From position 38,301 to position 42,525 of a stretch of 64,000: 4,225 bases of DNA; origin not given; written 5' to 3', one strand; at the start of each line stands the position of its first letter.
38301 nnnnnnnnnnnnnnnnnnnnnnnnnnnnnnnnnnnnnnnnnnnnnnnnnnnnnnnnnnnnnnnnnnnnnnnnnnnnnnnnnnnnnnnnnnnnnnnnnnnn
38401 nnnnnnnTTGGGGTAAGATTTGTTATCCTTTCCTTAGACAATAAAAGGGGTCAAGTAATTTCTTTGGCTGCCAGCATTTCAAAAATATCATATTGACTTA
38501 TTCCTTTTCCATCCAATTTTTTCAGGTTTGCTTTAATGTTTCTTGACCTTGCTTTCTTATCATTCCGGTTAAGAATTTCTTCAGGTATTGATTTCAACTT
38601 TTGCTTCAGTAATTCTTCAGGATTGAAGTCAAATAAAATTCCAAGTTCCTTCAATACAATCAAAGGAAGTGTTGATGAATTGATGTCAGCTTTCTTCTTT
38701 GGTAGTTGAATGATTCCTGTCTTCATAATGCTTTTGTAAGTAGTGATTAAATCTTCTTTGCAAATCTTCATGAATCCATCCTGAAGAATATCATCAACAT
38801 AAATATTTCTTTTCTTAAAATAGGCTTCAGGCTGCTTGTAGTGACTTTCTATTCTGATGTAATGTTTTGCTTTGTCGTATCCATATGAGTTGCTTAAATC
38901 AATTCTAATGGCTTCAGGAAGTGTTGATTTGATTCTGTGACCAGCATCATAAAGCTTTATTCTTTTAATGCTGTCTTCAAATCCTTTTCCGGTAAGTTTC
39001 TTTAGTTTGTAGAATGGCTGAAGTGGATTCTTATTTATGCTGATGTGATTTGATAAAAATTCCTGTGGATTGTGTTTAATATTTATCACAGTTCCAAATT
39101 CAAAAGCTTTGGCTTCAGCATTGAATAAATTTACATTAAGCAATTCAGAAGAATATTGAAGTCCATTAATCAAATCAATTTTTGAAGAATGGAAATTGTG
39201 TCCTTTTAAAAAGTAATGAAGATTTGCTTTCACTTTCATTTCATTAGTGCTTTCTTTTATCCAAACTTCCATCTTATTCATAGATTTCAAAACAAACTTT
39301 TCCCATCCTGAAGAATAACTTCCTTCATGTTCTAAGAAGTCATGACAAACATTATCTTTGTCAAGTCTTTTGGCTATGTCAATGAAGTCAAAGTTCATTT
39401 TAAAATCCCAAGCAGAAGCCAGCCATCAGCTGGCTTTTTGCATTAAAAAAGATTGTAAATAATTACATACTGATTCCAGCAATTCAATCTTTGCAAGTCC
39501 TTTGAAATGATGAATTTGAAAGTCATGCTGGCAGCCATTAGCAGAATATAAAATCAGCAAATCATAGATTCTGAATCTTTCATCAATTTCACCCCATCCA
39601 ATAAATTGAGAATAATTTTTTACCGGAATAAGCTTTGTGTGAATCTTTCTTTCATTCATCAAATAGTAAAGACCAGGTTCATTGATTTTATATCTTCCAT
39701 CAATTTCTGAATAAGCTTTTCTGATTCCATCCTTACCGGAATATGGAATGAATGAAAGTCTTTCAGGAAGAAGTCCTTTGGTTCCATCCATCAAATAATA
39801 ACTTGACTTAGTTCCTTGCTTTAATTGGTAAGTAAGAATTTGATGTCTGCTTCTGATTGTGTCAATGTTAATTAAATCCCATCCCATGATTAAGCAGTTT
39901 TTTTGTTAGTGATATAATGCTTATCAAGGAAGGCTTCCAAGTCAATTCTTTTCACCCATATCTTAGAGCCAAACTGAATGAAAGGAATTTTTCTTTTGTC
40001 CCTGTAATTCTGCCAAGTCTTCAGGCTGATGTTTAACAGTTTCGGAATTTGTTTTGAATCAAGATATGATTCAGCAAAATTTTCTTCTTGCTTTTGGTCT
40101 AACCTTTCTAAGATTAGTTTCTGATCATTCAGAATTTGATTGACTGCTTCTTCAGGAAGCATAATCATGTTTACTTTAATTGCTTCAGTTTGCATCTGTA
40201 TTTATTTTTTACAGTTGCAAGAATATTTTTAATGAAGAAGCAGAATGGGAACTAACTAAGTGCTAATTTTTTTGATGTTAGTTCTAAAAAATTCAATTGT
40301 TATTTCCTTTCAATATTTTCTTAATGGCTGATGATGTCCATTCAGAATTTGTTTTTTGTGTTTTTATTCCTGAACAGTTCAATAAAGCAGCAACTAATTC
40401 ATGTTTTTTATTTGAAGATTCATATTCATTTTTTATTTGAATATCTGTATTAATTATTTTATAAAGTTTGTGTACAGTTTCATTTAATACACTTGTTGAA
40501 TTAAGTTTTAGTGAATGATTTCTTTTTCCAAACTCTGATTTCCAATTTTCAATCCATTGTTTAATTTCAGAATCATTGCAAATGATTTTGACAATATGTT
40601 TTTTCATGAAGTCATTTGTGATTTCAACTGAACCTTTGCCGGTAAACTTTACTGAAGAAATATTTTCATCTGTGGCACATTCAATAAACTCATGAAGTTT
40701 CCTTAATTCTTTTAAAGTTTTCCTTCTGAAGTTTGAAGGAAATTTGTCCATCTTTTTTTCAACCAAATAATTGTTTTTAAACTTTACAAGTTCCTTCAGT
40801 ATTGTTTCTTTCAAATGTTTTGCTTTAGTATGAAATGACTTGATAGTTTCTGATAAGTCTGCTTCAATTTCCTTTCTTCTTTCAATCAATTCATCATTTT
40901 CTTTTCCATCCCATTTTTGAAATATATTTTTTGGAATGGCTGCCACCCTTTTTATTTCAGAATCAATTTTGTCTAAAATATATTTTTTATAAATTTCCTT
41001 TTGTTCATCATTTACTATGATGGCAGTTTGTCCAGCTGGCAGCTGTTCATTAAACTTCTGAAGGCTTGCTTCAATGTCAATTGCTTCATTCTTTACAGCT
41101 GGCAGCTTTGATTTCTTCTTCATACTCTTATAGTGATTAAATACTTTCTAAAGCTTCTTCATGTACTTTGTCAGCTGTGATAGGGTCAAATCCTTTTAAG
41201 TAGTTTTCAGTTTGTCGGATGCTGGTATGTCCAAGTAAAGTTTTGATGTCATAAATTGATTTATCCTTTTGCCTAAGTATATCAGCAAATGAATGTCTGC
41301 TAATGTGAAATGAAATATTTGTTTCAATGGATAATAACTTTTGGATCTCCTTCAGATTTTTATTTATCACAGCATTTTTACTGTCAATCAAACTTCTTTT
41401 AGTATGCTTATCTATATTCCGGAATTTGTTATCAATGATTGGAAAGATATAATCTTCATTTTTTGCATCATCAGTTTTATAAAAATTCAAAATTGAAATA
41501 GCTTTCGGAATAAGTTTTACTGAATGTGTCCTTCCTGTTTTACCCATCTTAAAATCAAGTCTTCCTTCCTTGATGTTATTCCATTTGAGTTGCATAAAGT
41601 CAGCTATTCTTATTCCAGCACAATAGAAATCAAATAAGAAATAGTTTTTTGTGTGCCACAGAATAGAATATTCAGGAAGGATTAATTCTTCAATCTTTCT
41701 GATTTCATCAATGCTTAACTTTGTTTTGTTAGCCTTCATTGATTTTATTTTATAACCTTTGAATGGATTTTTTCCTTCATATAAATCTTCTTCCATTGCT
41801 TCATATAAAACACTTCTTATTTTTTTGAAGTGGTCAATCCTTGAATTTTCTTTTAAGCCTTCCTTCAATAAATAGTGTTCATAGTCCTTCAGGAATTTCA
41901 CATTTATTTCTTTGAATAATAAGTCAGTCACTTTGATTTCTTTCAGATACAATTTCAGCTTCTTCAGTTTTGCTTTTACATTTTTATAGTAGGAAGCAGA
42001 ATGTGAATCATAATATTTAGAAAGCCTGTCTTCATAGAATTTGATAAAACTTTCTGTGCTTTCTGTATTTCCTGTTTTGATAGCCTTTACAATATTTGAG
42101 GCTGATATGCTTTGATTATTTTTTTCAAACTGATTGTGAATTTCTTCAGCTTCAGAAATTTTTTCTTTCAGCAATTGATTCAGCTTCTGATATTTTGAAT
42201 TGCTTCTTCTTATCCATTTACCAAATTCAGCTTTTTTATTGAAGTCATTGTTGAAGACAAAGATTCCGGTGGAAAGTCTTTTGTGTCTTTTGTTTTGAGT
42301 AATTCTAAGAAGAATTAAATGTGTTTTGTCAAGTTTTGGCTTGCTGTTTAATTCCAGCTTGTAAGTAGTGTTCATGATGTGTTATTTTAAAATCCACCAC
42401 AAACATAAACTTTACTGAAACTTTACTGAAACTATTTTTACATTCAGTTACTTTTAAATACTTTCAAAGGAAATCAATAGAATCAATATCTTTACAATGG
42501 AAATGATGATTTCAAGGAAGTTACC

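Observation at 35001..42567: A 7.55-kb tRNA-Arg-integrated element with integrase, Xis-like HTH, possible RCR Rep and an orphan small terminase: candidate phage satellite in Bacteroidota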

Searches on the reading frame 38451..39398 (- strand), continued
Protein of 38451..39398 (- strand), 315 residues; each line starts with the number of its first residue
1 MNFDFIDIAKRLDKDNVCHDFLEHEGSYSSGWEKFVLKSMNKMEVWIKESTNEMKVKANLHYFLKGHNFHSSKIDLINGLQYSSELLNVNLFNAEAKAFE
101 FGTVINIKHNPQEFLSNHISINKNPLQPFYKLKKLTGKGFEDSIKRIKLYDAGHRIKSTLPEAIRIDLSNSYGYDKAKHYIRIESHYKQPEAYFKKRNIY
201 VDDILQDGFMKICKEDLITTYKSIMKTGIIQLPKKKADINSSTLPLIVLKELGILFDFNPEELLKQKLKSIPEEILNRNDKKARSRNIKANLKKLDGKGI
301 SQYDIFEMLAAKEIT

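Call 112: fold_search(model_id=the predicted structure, library=viral)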
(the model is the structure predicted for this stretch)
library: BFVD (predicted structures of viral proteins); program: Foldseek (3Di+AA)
matches with E <= 10: 692; with E <= 0.001: 8
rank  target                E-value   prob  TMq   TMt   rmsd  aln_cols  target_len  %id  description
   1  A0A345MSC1            1.7e-07  1.00  0.53  0.52   6.3       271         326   10  (no name in the UniProt tables at hand)
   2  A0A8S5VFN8            6.4e-07  1.00  0.47  0.42  13.0       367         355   14  Replication-associated protein G2P [Inoviridae sp. ct0MH15]
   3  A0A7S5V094            2.2e-06  1.00  0.41  0.29  12.9       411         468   10  (no name in the UniProt tables at hand)
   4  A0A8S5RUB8            6.0e-06  1.00  0.38  0.39  27.2       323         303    9  Uncharacterized protein [Inoviridae sp. ctS4A1]
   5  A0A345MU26            6.0e-06  1.00  0.33  0.27  20.3       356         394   11  (no name in the UniProt tables at hand)
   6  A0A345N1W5            6.4e-06  1.00  0.45  0.31   6.7       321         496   10  (no name in the UniProt tables at hand)
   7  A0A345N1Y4            1.3e-04  1.00  0.36  0.35  24.9       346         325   10  (no name in the UniProt tables at hand)
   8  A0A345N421            2.2e-04  1.00  0.40  0.42  19.1       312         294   10  (no name in the UniProt tables at hand)
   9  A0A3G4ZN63            1.3e-03  0.99  0.29  0.33   8.2       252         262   11  Uncharacterized protein [Terrestrivirus sp.]
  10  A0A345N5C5            1.6e-03  0.91  0.31  0.25  24.9       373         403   13  (no name in the UniProt tables at hand)
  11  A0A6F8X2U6            2.2e-03  0.99  0.34  0.12  11.1       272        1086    7  Early transcription factor large subunit-like protein [Lymphocystis disease virus 2]
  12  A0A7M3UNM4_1          3.3e-03  0.75  0.21  0.11  16.0       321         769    9  Uncharacterized protein [Pyramimonas orientalis virus 01B]
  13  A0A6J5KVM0            4.2e-03  0.11  0.12  0.08  22.8       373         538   10  PolyPPase_VTC_like domain containing protein [uncultured Caudovirales phage]
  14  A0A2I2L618            5.3e-03  0.51  0.24  0.08  19.2       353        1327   12  VETF-like early transcription factor large subunit [Orpheovirus IHUMI-LCC2]
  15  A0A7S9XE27            7.6e-03  0.41  0.19  0.10  17.2       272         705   11  Uncharacterized protein [Virus NIOZ-UU159]
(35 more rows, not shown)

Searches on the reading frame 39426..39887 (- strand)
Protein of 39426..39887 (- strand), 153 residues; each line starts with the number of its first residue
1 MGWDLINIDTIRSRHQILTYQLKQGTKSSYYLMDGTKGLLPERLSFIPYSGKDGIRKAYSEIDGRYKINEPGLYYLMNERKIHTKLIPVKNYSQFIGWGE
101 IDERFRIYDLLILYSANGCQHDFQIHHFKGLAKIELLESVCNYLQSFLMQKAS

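Call 4: search_protein_families(library=pfam, proteins=[window:39426-39887:-], max_evalue=1)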
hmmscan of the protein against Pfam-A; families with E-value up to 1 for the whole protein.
window:39426-39887:- (153 aa): 0 families

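Call 5: search_protein_families(library=phrogs, proteins=[window:39426-39887:-], max_evalue=1)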
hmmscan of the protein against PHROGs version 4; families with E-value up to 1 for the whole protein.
window:39426-39887:- (153 aa): 3 families
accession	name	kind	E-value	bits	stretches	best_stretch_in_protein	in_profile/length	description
phrog_1303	-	DNA, RNA and nucleotide metabolism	0.055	14.2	1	55-85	96-126/184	DNA binding protein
phrog_24484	-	unknown function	0.13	12.9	1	88-132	155-198/205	-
phrog_4140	-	unknown function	0.15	13.5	1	95-138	27-68/78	-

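Call 9: search_protein_families(library=ncbifam, proteins=[window:39426-39887:-], max_evalue=1)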
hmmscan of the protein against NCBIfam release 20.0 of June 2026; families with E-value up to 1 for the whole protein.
window:39426-39887:- (153 aa): 0 families

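Call 63: search_protein_families(library=padloc, proteins=[window:39426-39887:-], max_evalue=0.1)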
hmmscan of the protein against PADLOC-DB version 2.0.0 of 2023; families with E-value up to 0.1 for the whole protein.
window:39426-39887:- (153 aa): 0 families

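Call 64: find_homologous_proteins(query=window:39426-39887:-, max_evalue=0.001)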
Query window:39426-39887:- (153 aa): 10 proteins with E <= 0.001 among 18 candidates.
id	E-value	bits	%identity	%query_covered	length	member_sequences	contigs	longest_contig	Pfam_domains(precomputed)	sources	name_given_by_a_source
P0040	2.1e-95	335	97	100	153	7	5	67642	-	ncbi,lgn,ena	-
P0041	5.2e-58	213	64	99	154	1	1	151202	-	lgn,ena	-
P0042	6.2e-51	190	58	96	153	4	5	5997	-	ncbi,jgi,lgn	jgi:hypothetical protein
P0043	8.9e-48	180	53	97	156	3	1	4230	-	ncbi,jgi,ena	jgi:hypothetical protein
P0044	7.0e-45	171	53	97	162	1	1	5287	-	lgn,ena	-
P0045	1.8e-43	166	52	97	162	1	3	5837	-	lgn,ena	-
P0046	9.1e-40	154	55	95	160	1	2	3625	-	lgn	-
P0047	1.1e-38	151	51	97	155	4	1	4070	-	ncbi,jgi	jgi:hypothetical protein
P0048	9.9e-28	115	44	96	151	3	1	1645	-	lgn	-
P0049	1.0e-26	112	43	96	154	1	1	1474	-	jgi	jgi:hypothetical protein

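Call 67: search_solved_structures(query=A5, max_evalue=10)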
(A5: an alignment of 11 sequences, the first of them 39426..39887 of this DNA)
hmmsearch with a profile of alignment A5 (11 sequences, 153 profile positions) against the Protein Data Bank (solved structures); distinct sequences matched with E-value up to 10: 1.
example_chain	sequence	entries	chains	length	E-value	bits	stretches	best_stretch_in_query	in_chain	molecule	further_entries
5v1q_A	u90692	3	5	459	0.42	13.8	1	52-105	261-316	Radical SAM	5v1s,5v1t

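Call 75: predict_structure(alignment_id=A5)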
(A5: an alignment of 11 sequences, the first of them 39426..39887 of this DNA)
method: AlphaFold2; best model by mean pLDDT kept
length: 153 residues; sequences in the alignment: 11
mean_pLDDT: 90.4   pTM: 0.86
mean pLDDT of the five models: 90.4, 89.9, 88.9, 88.8, 87.5
residues with pLDDT >= 90: 113; 70-90: 33; 50-70: 4; < 50: 3
segments of 3 or more residues with pLDDT < 50: 1-3
pLDDT, mean of each block of 10 residues (from residue 1): 66 97 96 94 96 88 94 89 91 93 82 95 96 91 94 71
secondary structure, 60 per line:
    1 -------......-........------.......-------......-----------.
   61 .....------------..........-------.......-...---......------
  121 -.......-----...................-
elements in order: H8-13 E15-22 E29-35 E43-48 E60-65 E81-87 E95-101 E109-114 E122-128 H134-152

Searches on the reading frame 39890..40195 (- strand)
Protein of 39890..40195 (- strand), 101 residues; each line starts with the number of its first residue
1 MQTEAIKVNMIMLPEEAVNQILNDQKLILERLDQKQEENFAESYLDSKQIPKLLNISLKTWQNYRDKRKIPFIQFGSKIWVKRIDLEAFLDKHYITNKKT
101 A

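Call 4: search_protein_families(library=pfam, proteins=[window:39890-40195:-], max_evalue=1)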
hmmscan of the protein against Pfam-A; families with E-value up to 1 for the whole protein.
window:39890-40195:- (101 aa): 3 families
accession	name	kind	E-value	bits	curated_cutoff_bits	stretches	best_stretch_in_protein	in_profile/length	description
PF12728.13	HTH_17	-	4.7e-09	36.8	27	1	44-93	1-50/51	Helix-turn-helix domain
PF24810.1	RBD_LARS1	-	0.059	13.9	27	1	25-75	9-57/75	Leucine--tRNA ligase, RagD-binding domain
PF09035.16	Tn916-Xis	-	0.11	13.1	22.9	1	68-93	40-66/69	Excisionase from transposon Tn916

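Call 5: search_protein_families(library=phrogs, proteins=[window:39890-40195:-], max_evalue=1)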
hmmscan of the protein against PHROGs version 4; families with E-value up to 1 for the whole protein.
window:39890-40195:- (101 aa): 9 families
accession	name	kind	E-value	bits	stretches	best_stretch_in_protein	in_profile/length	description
phrog_668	-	DNA, RNA and nucleotide metabolism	1.4e-05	25.9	1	2-93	20-113/181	HTH DNA binding protein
phrog_66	-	integration and excision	0.00049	20.9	1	32-94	81-144/412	excisionase and transcriptional regulator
phrog_7338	-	unknown function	0.0029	18.9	1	26-94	13-81/87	-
phrog_19174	-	unknown function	0.0035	18.5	1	41-79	40-78/100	-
phrog_874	-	unknown function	0.0077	16.7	1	3-82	62-131/277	-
phrog_17942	-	unknown function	0.014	16.7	1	30-93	59-123/132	-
phrog_19176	-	unknown function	0.017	16.5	1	6-44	33-71/84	-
phrog_12527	-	integration and excision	0.021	15.9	1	46-93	31-78/130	excisionase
phrog_25262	-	unknown function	0.19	12.7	1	28-97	16-88/106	-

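Call 9: search_protein_families(library=ncbifam, proteins=[window:39890-40195:-], max_evalue=1)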
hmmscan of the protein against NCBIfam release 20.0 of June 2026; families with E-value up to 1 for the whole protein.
window:39890-40195:- (101 aa): 1 family
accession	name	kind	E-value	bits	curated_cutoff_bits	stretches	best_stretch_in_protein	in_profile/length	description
TIGR01764.1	excise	domain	0.00018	21.8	28.8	1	48-91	5-48/49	excisionase family DNA-binding protein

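Call 63: search_protein_families(library=padloc, proteins=[window:39890-40195:-], max_evalue=0.1)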
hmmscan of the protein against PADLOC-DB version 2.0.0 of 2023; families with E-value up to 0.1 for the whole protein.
window:39890-40195:- (101 aa): 1 family
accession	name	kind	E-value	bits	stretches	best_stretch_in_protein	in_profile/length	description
PDLC04133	mad1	-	0.00059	18.1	1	42-92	3-53/60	mads_1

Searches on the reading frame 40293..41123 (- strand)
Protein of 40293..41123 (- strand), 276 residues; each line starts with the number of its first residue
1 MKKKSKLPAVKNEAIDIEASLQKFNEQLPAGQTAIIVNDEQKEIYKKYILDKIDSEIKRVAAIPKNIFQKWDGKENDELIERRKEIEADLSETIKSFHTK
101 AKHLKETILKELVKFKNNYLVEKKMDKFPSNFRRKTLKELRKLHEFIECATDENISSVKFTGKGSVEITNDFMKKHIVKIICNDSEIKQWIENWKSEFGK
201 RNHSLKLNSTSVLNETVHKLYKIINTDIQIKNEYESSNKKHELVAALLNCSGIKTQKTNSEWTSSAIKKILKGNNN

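Call 4: search_protein_families(library=pfam, proteins=[window:40293-41123:-], max_evalue=1)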
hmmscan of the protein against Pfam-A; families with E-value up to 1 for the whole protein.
window:40293-41123:- (276 aa): 3 families
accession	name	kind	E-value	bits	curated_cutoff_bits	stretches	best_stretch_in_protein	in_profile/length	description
PF12163.13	HobA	-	0.00067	19.7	27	1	25-80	37-96/180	DNA replication regulator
PF05400.18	FliT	-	0.14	13.4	29.5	1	175-205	45-75/85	Flagellar protein FliT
PF17107.11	SesA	-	0.26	11.8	26.3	1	213-273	7-68/122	N-terminal domain on NACHT_NTPase and P-loop NTPases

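Call 5: search_protein_families(library=phrogs, proteins=[window:40293-41123:-], max_evalue=1)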
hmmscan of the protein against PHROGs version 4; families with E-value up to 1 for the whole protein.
window:40293-41123:- (276 aa): 5 families
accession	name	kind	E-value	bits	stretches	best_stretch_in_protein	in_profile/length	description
phrog_38190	-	unknown function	0.0063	17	1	15-103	171-259/351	-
phrog_3982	-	unknown function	0.0082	17.3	1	51-93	56-88/112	-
phrog_16876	-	unknown function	0.18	13.1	1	19-67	14-61/96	-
phrog_17400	-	unknown function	0.32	12.2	1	176-218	52-95/116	-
phrog_24866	-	unknown function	0.68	11.5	0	34-92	17-75/105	-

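Call 9: search_protein_families(library=ncbifam, proteins=[window:40293-41123:-], max_evalue=1)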
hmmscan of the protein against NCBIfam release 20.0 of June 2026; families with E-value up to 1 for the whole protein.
window:40293-41123:- (276 aa): 0 families

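Call 63: search_protein_families(library=padloc, proteins=[window:40293-41123:-], max_evalue=0.1)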
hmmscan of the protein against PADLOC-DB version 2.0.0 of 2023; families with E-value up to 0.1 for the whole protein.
window:40293-41123:- (276 aa): 0 families

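Call 68: search_solved_structures(query=window:40293-41123:-, max_evalue=10)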
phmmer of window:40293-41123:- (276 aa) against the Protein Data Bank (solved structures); distinct sequences matched with E-value up to 10: 3.
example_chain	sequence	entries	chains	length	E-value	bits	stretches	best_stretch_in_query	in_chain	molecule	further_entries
8d8k_B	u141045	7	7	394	0.047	16.4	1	35-98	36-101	37S ribosomal protein MRP4, mitochondrial | Small ribosomal subunit protein uS2m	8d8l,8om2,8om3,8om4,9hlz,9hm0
2dum_A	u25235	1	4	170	0.16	14.6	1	67-182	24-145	Hypothetical protein PH0823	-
4v2e_A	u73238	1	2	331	1.5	11.5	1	108-160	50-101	FIBRONECTIN LEUCINE RICH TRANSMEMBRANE PROTEIN 3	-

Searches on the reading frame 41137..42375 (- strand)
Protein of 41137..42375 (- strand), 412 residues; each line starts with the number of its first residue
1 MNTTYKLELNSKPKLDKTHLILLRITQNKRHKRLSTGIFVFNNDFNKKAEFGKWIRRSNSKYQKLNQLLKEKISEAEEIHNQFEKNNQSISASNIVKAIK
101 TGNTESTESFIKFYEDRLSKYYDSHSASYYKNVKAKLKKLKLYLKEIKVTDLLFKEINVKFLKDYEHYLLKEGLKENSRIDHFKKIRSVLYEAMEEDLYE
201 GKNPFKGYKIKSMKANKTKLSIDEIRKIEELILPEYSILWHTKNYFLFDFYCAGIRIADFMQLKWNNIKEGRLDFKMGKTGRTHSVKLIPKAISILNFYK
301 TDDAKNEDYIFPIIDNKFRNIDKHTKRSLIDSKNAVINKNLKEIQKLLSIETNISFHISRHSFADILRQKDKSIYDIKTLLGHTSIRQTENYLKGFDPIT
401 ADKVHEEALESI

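Call 8: search_protein_families(library=pfam, proteins=[window:41137-42375:-], max_evalue=0.1)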
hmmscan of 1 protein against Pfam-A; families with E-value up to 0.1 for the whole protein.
window:41137-42375:- (412 aa): 5 families
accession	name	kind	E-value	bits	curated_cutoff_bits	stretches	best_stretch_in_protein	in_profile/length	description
PF13102.12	Phage_int_SAM_5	-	8e-17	61.9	22.3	1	109-209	1-97/98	Phage integrase SAM-like domain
PF00589.27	Phage_integrase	-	1.3e-16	61.3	27.1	1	250-394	31-167/172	Phage integrase family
PF17293.8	Arm-DNA-bind_5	-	2.5e-08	34.8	22.6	1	11-95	6-86/87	Arm DNA-binding domain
PF08218.17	Citrate_ly_lig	-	0.016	15.4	20.9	1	62-111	126-174/182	Citrate lyase ligase C-terminal domain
PF24624.1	Int_N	-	0.028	15.6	27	0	119-207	10-95/100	Phage integrase, N-terminal domain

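Call 9: search_protein_families(library=ncbifam, proteins=[window:41137-42375:-], max_evalue=1)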
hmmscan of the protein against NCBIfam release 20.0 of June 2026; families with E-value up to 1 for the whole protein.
window:41137-42375:- (412 aa): 8 families
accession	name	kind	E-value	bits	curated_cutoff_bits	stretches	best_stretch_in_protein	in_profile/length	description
TIGR02224.1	recomb_XerC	equivalog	5e-17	62.2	335.15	1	123-394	11-276/295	tyrosine recombinase XerC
TIGR02225.1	recomb_XerD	equivalog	6.5e-16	58.5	329.6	1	133-392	18-271/290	site-specific tyrosine recombinase XerD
NF001399.0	PRK00283.1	subfamily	7.9e-14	51.6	279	1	136-392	30-280/300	tyrosine recombinase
NF040815.2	recomb_XerA_Arch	equivalog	2.9e-11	43.4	220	1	156-394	37-253/263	site-specific tyrosine recombinase/integron integrase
TIGR02249.1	integrase_gron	subfamily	5.6e-08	32.5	265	1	308-392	215-297/315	integron integrase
NF002331.0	PRK01287.1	subfamily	0.00012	21.2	371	1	220-394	142-311/365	site-specific tyrosine recombinase XerC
NF011946.0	PRK15417.1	equivalog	0.1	11.7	435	1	348-392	268-312/337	integron integrase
NF005007.0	PRK06398.1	equivalog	0.4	9.8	341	1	296-392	47-145/259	aldose dehydrogenase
